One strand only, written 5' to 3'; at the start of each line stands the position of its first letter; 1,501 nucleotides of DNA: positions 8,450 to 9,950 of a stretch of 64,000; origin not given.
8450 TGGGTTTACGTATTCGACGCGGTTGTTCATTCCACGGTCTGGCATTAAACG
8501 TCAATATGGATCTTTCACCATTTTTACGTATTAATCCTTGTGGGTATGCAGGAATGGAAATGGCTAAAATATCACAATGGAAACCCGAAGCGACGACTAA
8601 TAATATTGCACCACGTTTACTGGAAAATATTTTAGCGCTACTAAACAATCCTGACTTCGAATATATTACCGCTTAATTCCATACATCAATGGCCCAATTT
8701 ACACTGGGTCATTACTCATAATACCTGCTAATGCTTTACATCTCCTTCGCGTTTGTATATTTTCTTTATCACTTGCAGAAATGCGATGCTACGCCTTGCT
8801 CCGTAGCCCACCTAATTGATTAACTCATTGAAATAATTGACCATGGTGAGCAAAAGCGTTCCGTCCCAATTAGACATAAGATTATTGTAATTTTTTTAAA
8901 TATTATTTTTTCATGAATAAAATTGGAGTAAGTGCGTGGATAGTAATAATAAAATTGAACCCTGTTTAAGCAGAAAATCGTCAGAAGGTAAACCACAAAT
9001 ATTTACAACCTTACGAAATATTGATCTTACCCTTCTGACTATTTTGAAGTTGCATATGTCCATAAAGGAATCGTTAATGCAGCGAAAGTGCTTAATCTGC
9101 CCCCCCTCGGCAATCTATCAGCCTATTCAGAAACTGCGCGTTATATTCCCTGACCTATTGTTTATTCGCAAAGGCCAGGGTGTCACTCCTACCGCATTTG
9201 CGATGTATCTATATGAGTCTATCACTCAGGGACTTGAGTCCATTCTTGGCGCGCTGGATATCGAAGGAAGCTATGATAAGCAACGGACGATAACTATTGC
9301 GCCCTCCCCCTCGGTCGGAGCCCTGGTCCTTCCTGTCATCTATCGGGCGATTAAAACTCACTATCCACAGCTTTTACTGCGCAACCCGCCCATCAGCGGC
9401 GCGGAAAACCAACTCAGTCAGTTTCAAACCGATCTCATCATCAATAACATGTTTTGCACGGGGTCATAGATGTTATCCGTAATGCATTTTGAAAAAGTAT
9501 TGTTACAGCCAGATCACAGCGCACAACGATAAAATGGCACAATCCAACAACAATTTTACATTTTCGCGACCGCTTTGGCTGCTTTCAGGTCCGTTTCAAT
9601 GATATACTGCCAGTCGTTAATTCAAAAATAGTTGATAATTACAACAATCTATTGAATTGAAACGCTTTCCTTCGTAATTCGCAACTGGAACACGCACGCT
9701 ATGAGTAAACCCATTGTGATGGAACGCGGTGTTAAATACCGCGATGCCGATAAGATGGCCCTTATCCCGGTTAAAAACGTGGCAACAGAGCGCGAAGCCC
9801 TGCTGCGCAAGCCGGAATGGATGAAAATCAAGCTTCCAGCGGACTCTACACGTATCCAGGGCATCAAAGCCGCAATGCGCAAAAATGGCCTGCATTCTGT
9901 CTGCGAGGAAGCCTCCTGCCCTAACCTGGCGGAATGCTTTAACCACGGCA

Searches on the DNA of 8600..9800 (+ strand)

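Call 3: search_dna_similar(query=window:8600-9800:+, collection=ecoli_genomes, mode=near, max_rows=30, rows=spread)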
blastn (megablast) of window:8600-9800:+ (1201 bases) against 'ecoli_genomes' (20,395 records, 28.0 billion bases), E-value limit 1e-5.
Records with a match: 5424; places in all: 5441; records where one place covers at least 80% of the query: 5377.
Genomes with a match: 5424 of 5426; with a place that covers at least 80% of the query: 5377. Places per genome that has any: lowest 1, median 1, highest 3. On chromosomes: 5439 places; on plasmids: 2.
Best place of each record, by identity: >=99% 571; 95-99% 4829; 90-95% 24.
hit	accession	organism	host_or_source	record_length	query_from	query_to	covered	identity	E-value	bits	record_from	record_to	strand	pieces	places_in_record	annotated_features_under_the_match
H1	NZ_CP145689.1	Escherichia coli strain S1-KEN-05-A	Homo sapiens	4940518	1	1201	100%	100.0%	0e+0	2234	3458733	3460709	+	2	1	IS1 family transposase | YbeF family transcriptional regulator | lipA: lipoyl synthase | lipB: lipoyl(octanoyl) transferase LipB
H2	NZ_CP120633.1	Escherichia coli strain USVAST219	human clinical specimen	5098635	1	1201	100%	100.0%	0e+0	2218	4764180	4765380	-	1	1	YbeF family transcriptional regulator | lipA: lipoyl synthase | lipB: lipoyl(octanoyl) transferase LipB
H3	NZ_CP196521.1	Escherichia coli strain S931B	Homo sapiens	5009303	1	1201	100%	100.0%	0e+0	2218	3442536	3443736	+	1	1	YbeF family transcriptional regulator | lipA: lipoyl synthase | lipB: lipoyl(octanoyl) transferase LipB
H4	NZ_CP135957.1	Escherichia coli strain MS1657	Gallus gallus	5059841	1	1201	100%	98.8%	0e+0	2132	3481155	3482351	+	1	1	YbeF family transcriptional regulator | lipA: lipoyl synthase | lipB: lipoyl(octanoyl) transferase LipB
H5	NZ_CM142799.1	Escherichia coli strain GPEC874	chicken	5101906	1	1201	100%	96.6%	0e+0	2001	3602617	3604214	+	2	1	ybeF: YbeF family transcriptional regulator | lipA: lipoyl synthase | lipB: lipoyl(octanoyl) transferase LipB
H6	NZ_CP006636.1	Escherichia coli PCN061 strain PCN061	-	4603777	1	1201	100%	96.3%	0e+0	1977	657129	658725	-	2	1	ybeF: YbeF family transcriptional regulator | lipA: lipoyl synthase | lipB: lipoyl(octanoyl) transferase LipB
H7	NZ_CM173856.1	Escherichia coli strain 1297KP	Homo sapiens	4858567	1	1201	100%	96.3%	0e+0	1977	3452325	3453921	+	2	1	ybeF: YbeF family transcriptional regulator | lipA: lipoyl synthase | lipB: lipoyl(octanoyl) transferase LipB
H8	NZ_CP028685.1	Escherichia coli strain 111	cattle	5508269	1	1201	100%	96.2%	0e+0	1974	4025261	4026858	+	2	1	ybeF: YbeF family transcriptional regulator | lipA: lipoyl synthase | lipB: lipoyl(octanoyl) transferase LipB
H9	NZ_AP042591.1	Escherichia coli strain OkiPb01699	bovine feces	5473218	1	1201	100%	96.2%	0e+0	1974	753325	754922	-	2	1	ybeF: YbeF family transcriptional regulator | lipA: lipoyl synthase | lipB: lipoyl(octanoyl) transferase LipB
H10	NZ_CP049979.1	Escherichia coli strain IBS28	Threskiornis spinicollis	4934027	1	1201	100%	96.2%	0e+0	1972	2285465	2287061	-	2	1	ybeF: YbeF family transcriptional regulator | lipA: lipoyl synthase | lipB: lipoyl(octanoyl) transferase LipB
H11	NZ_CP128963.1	Escherichia coli strain TUM1887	missing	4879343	1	1201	100%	96.2%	0e+0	1972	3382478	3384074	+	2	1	ybeF: YbeF family transcriptional regulator | lipA: lipoyl synthase | lipB: lipoyl(octanoyl) transferase LipB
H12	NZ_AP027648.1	Escherichia coli strain PSJ-36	Homo sapiens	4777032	1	1201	100%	96.2%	0e+0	1972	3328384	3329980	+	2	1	ybeF: YbeF family transcriptional regulator | lipA: lipoyl synthase | lipB: lipoyl(octanoyl) transferase LipB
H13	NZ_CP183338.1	Escherichia coli strain EC6030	Homo sapiens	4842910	1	1201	100%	96.2%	0e+0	1972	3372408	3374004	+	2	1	ybeF: YbeF family transcriptional regulator | lipA: lipoyl synthase | lipB: lipoyl(octanoyl) transferase LipB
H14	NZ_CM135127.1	Escherichia coli strain EcWJ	mouse intestinal content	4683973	1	1201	100%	96.2%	0e+0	1972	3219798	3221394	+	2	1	ybeF: YbeF family transcriptional regulator | lipA: lipoyl synthase | lipB: lipoyl(octanoyl) transferase LipB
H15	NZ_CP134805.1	Escherichia coli strain E7-1N7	agricultural environment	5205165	1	1201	100%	96.2%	0e+0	1971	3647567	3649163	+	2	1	ybeF: YbeF family transcriptional regulator | lipA: lipoyl synthase | lipB: lipoyl(octanoyl) transferase LipB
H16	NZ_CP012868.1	Escherichia coli str. K-12 substr. MG1655 strain K-12 ...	missing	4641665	1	1201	100%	96.1%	0e+0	1966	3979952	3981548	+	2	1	ybeF: YbeF family transcriptional regulator | lipA: lipoyl synthase | lipB: lipoyl(octanoyl) transferase LipB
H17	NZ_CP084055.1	Escherichia coli strain X14-3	Procambarus clarkii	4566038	1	1201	100%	96.1%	0e+0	1966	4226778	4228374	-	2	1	ybeF: YbeF family transcriptional regulator | lipA: lipoyl synthase | lipB: lipoyl(octanoyl) transferase LipB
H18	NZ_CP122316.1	Escherichia coli strain HT-946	missing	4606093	1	1201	100%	96.1%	0e+0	1966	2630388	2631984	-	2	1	ybeF: YbeF family transcriptional regulator | lipA: lipoyl synthase | lipB: lipoyl(octanoyl) transferase LipB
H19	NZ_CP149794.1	Escherichia coli strain EC600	Laboratory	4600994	1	1201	100%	96.1%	0e+0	1966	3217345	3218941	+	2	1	ybeF: YbeF family transcriptional regulator | lipA: lipoyl synthase | lipB: lipoyl(octanoyl) transferase LipB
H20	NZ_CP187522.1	Escherichia coli strain XSLGL-2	Homo sapiens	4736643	1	1201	100%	96.1%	0e+0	1966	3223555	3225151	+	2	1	ybeF: YbeF family transcriptional regulator | lipA: lipoyl synthase | lipB: lipoyl(octanoyl) transferase LipB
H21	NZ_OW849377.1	Escherichia coli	Homo sapiens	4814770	1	1201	100%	96.1%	0e+0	1966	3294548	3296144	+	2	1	ybeF: YbeF family transcriptional regulator | lipA: lipoyl synthase | lipB: lipoyl(octanoyl) transferase LipB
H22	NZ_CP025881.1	Escherichia coli strain 503440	Homo sapiens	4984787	1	1201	100%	96.1%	0e+0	1966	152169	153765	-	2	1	ybeF: YbeF family transcriptional regulator | lipA: lipoyl synthase | lipB: lipoyl(octanoyl) transferase LipB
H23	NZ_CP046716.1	Escherichia coli strain T16R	pet dog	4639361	1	1201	100%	96.0%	0e+0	1961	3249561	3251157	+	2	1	ybeF: YbeF family transcriptional regulator | lipA: lipoyl synthase | lipB: lipoyl(octanoyl) transferase LipB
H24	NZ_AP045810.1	Escherichia coli strain 23CRST038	Homo sapiens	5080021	1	1201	100%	96.0%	0e+0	1961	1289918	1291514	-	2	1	ybeF: YbeF family transcriptional regulator | lipA: lipoyl synthase | lipB: lipoyl(octanoyl) transferase LipB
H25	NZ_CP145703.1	Escherichia coli strain S1-CAM-04-C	Homo sapiens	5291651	1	1201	100%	96.0%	0e+0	1962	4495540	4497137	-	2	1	ybeF: YbeF family transcriptional regulator | lipA: lipoyl synthase | lipB: lipoyl(octanoyl) transferase LipB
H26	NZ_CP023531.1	Escherichia coli strain FDAARGOS_401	Homo sapiens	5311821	1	1201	100%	96.0%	0e+0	1960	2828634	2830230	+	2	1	ybeF: YbeF family transcriptional regulator | lipA: lipoyl synthase | lipB: lipoyl(octanoyl) transferase LipB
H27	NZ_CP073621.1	Escherichia coli strain CE2050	Chroicocephalus novaehollandiae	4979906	1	1201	100%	95.9%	0e+0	1955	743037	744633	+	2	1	ybeF: YbeF family transcriptional regulator | lipA: lipoyl synthase | lipB: lipoyl(octanoyl) transferase LipB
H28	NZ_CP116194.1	Escherichia coli strain DETEC-E1005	sink drain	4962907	1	1201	84%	98.7%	0e+0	1785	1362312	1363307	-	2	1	LysR family transcriptional regulator | lipA: lipoyl synthase | lipB: lipoyl(octanoyl) transferase LipB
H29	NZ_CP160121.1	Escherichia coli strain 729_270514_x_12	Poultry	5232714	1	1201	84%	98.5%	0e+0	1774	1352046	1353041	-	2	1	YbeF family transcriptional regulator | lipA: lipoyl synthase | lipB: lipoyl(octanoyl) transferase LipB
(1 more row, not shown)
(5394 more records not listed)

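Call 4: get_annotated_region(hit=H16, flank=1500)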
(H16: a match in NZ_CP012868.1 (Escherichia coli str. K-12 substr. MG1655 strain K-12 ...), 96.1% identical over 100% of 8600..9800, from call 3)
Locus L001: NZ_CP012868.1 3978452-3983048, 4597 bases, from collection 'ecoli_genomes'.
description: Escherichia coli str. K-12 substr. MG1655 strain K-12 chromosome, complete genome
organism: Escherichia coli str. K-12 substr. MG1655 strain K-12 substr. MG1655 (NCBI taxid 511145)
replicon: chromosome; assembly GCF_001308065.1
host: -; source: missing; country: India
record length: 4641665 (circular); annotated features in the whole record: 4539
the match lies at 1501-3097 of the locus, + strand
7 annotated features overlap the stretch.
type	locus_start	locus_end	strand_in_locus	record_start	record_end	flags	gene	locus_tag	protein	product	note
CDS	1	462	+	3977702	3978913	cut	dacA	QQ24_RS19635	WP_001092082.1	D-alanyl-D-alanine carboxypeptidase DacA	-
CDS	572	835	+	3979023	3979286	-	ybeD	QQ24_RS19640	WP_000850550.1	DUF493 family protein YbeD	-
CDS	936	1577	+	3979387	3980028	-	lipB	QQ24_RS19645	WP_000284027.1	lipoyl(octanoyl) transferase LipB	-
CDS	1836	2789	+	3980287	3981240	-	ybeF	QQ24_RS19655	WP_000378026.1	YbeF family transcriptional regulator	-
CDS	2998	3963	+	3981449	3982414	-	lipA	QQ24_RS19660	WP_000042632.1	lipoyl synthase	-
CDS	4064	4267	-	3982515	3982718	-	tatE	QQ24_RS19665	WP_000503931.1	twin-arginine translocase subunit TatE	-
CDS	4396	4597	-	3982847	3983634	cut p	-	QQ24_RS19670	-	deaminated glutathione amidase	frameshifted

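Call 5: get_annotated_region(hit=H2, flank=1500)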
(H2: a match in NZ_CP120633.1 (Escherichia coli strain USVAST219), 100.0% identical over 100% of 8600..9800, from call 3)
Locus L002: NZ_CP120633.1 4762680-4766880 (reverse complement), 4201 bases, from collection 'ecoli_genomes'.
description: Escherichia coli strain USVAST219 chromosome, complete genome
organism: Escherichia coli strain USVAST219 (NCBI taxid 562)
replicon: chromosome; assembly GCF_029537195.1
host: -; source: human clinical specimen; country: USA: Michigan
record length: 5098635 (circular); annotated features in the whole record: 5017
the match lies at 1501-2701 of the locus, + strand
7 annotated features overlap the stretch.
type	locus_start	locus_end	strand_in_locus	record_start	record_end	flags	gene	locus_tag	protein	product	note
CDS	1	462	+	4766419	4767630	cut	dacA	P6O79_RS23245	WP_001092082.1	D-alanyl-D-alanine carboxypeptidase DacA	-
CDS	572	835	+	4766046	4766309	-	ybeD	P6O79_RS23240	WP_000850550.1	DUF493 family protein YbeD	-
CDS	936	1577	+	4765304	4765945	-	lipB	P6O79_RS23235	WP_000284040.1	lipoyl(octanoyl) transferase LipB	-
CDS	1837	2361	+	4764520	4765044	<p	-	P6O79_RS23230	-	YbeF family transcriptional regulator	frameshifted; incomplete; partial in the middle of a contig; missing C-terminus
CDS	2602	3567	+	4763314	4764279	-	lipA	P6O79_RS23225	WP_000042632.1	lipoyl synthase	-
CDS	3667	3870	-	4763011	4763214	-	tatE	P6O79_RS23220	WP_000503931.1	twin-arginine translocase subunit TatE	-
CDS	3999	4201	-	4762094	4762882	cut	-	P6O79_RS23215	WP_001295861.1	deaminated glutathione amidase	-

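Call 6: get_annotated_region(hit=H4, flank=1500)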
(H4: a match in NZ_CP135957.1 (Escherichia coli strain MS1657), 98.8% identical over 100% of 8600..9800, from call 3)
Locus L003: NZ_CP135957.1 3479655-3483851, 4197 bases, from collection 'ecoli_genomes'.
description: Escherichia coli strain MS1657 chromosome, complete genome
organism: Escherichia coli strain MS1657 (NCBI taxid 562)
replicon: chromosome; assembly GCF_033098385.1
host: Gallus gallus; source: Chicken heart (Gallus gallus); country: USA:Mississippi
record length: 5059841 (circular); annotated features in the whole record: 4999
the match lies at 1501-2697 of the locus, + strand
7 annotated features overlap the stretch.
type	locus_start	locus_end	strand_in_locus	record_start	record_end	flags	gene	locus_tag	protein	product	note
CDS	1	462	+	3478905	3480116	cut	dacA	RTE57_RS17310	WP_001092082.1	D-alanyl-D-alanine carboxypeptidase DacA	-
CDS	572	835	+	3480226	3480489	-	ybeD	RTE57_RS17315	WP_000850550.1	DUF493 family protein YbeD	-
CDS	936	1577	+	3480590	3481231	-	lipB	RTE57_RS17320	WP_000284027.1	lipoyl(octanoyl) transferase LipB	-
CDS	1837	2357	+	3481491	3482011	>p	-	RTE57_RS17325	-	YbeF family transcriptional regulator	frameshifted; incomplete; partial in the middle of a contig; missing C-terminus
CDS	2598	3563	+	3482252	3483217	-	lipA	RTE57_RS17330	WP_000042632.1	lipoyl synthase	-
CDS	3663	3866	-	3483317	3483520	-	tatE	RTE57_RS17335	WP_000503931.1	twin-arginine translocase subunit TatE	-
CDS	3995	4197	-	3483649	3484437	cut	-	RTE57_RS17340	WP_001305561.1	deaminated glutathione amidase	-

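Call 7: get_annotated_region(hit=H28, flank=1500)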
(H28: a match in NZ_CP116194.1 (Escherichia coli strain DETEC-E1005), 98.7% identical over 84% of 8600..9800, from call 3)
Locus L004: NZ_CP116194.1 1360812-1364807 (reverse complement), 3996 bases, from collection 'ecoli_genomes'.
description: Escherichia coli strain DETEC-E1005 chromosome, complete genome
organism: Escherichia coli strain DETEC-E1005 (NCBI taxid 562)
replicon: chromosome; assembly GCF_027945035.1
host: -; source: sink drain; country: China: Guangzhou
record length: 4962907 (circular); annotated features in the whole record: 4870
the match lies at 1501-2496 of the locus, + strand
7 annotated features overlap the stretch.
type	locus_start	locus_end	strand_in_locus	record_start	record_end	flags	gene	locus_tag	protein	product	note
CDS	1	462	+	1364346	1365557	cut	dacA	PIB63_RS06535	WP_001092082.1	D-alanyl-D-alanine carboxypeptidase DacA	-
CDS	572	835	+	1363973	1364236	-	ybeD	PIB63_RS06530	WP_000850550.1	DUF493 family protein YbeD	-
CDS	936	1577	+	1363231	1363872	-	lipB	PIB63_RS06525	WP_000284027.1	lipoyl(octanoyl) transferase LipB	-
CDS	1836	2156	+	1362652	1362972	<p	-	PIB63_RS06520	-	LysR family transcriptional regulator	frameshifted; incomplete; partial in the middle of a contig; missing C-terminus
CDS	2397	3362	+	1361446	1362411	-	lipA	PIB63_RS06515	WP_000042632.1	lipoyl synthase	-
CDS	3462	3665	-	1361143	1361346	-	tatE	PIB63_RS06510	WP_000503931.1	twin-arginine translocase subunit TatE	-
CDS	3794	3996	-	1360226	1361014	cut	-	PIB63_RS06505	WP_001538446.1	deaminated glutathione amidase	-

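Call 10: search_dna_similar(query=L001:2355-2751:+, collection=ecoli_genomes, mode=near, max_rows=25, rows=spread)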
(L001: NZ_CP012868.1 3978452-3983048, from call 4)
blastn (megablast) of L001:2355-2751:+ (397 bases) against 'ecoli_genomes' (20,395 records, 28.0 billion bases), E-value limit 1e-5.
Records with a match: 4373; places in all: 4384; records where one place covers at least 80% of the query: 4370.
Genomes with a match: 4373 of 5426; with a place that covers at least 80% of the query: 4370. Places per genome that has any: lowest 1, median 1, highest 2. On chromosomes: 4382 places; on plasmids: 2.
Best place of each record, by identity: >=99% 3060; 95-99% 1310; 90-95% 2; 80-90% 1.
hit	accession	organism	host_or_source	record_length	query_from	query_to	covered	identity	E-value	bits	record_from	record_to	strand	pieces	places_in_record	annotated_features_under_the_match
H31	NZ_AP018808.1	Escherichia coli strain E2865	Bos taurus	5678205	1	397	100%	100.0%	0e+0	734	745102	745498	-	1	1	ybeF: YbeF family transcriptional regulator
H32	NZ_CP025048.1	Escherichia coli strain SC516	Chicken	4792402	1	397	100%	100.0%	0e+0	734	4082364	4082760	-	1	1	ybeF: YbeF family transcriptional regulator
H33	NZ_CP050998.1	Escherichia coli O39:NM str. F8704-2 strain F8704-2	missing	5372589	1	397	100%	100.0%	0e+0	734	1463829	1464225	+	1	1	ybeF: YbeF family transcriptional regulator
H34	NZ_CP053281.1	Escherichia coli strain SCU-308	Homo sapiens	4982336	1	397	100%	100.0%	0e+0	734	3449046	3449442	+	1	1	ybeF: YbeF family transcriptional regulator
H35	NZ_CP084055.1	Escherichia coli strain X14-3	Procambarus clarkii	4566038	1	397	100%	100.0%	0e+0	734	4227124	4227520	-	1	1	ybeF: YbeF family transcriptional regulator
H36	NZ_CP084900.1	Escherichia coli strain EC20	Homo sapiens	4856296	1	397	100%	100.0%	0e+0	734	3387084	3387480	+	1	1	ybeF: YbeF family transcriptional regulator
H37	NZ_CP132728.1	Escherichia coli strain LZSFT34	-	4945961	1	397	100%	100.0%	0e+0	734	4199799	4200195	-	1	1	ybeF: YbeF family transcriptional regulator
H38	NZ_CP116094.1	Escherichia coli strain DETEC-S560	ICU staff rectal swab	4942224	1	397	100%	100.0%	0e+0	734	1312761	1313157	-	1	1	ybeF: YbeF family transcriptional regulator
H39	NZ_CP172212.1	Escherichia coli strain GF8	chicken meat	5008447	1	397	100%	100.0%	0e+0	734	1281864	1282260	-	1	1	ybeF: YbeF family transcriptional regulator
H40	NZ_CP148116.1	Escherichia coli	missing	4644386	1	397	100%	100.0%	0e+0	734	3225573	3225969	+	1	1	ybeF: YbeF family transcriptional regulator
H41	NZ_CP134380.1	Escherichia coli strain TUM11353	Homo sapiens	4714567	1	397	100%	100.0%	0e+0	734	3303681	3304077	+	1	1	ybeF: YbeF family transcriptional regulator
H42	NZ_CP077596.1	Escherichia coli O111:NM strain 08-4377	Homo sapiens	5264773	1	397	100%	100.0%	0e+0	734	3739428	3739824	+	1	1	ybeF: YbeF family transcriptional regulator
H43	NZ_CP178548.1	Escherichia coli strain WWCOL-256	wastewater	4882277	1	397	100%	100.0%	0e+0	734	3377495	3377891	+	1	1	ybeF: YbeF family transcriptional regulator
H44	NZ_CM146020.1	Escherichia coli strain XPF_3_complete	Pork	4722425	1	397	100%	100.0%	0e+0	734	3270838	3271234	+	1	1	ybeF: YbeF family transcriptional regulator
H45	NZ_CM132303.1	Escherichia coli strain 2020N08-094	Homo sapiens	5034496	1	397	100%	100.0%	0e+0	734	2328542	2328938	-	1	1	ybeF: YbeF family transcriptional regulator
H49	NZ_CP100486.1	Escherichia coli strain LH85-a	Gallus gallus domesticus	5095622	1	397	100%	98.2%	0e+0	695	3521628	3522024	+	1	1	ybeF: YbeF family transcriptional regulator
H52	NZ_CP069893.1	Escherichia coli strain FDAARGOS_1286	Homo sapiens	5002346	1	397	100%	97.7%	0e+0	684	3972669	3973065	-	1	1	ybeF: YbeF family transcriptional regulator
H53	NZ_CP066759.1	Escherichia coli O157:H7 strain ECP19-198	missing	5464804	1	397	100%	97.5%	0e+0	678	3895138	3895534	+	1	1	ybeF: YbeF family transcriptional regulator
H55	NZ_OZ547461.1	Escherichia coli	Homo sapiens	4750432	1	265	67%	99.6%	1e-133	484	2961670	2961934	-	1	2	LysR substrate-binding domain-containing protein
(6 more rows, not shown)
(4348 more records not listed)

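Call 11: search_dna_similar(query=window:9420-9489:+, collection=ecoli_genomes, mode=near, max_rows=40, rows=spread)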
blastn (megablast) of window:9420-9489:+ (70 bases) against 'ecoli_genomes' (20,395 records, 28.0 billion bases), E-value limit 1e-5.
Records with a match: 558; places in all: 558; records where one place covers at least 80% of the query: 557.
Genomes with a match: 558 of 5426; with a place that covers at least 80% of the query: 557. Places per genome that has any: lowest 1, median 1, highest 1. On chromosomes: 558 places; on plasmids: 0.
Best place of each record, by identity: >=99% 557; 95-99% 1.
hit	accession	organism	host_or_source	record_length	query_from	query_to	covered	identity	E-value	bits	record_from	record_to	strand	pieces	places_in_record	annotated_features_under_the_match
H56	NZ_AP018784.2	Escherichia coli strain SK1144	-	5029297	1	70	100%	100.0%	6e-28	130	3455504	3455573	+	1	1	YbeF family transcriptional regulator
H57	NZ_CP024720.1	Escherichia coli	Bos mutus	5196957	1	70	100%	100.0%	6e-28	130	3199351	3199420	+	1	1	YbeF family transcriptional regulator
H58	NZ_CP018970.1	Escherichia coli strain Ecol_542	Homo sapiens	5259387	1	70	100%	100.0%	6e-28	130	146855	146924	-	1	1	YbeF family transcriptional regulator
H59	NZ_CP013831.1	Escherichia coli strain CD306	cat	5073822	1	70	100%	100.0%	6e-28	130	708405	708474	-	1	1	YbeF family transcriptional regulator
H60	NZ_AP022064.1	Escherichia coli strain WP4-W18-ESBL-08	-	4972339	1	70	100%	100.0%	6e-28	130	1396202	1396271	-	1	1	YbeF family transcriptional regulator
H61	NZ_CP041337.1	Escherichia coli strain CCUG 73778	Homo sapiens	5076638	1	70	100%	100.0%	6e-28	130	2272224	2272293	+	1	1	YbeF family transcriptional regulator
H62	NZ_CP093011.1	Escherichia coli strain 131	Homo sapiens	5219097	1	70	100%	100.0%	6e-28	130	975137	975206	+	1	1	YbeF family transcriptional regulator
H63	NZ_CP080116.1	Escherichia coli strain Dog168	dog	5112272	1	70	100%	100.0%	6e-28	130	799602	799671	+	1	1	YbeF family transcriptional regulator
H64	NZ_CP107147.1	Escherichia coli strain R14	human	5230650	1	70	100%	100.0%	6e-28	130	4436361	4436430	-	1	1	YbeF family transcriptional regulator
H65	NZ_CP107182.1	Escherichia coli strain R4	human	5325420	1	70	100%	100.0%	6e-28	130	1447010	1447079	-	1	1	YbeF family transcriptional regulator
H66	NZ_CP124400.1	Escherichia coli strain AVS0528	wastewater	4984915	1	70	100%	100.0%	6e-28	130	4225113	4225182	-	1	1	YbeF family transcriptional regulator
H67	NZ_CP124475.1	Escherichia coli strain AVS0969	wastewater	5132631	1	70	100%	100.0%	6e-28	130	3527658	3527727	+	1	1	YbeF family transcriptional regulator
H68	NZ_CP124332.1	Escherichia coli strain AVS0753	wastewater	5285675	1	70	100%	100.0%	6e-28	130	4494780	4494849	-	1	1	YbeF family transcriptional regulator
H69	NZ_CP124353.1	Escherichia coli strain AVS0226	environmental-WWTP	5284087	1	70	100%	100.0%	6e-28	130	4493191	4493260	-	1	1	YbeF family transcriptional regulator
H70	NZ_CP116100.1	Escherichia coli strain DETEC-P881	ICU patient oral swab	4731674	1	70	100%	100.0%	6e-28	130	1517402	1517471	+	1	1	YbeF family transcriptional regulator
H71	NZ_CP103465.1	Escherichia coli O25b:H4-ST131 strain 5392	Homo sapiens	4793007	1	70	100%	100.0%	6e-28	130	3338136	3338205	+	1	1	YbeF family transcriptional regulator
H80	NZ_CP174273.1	Escherichia coli O25b:H4-ST131 strain MB1159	Homo sapiens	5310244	1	70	100%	100.0%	6e-28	130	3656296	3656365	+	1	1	YbeF family transcriptional regulator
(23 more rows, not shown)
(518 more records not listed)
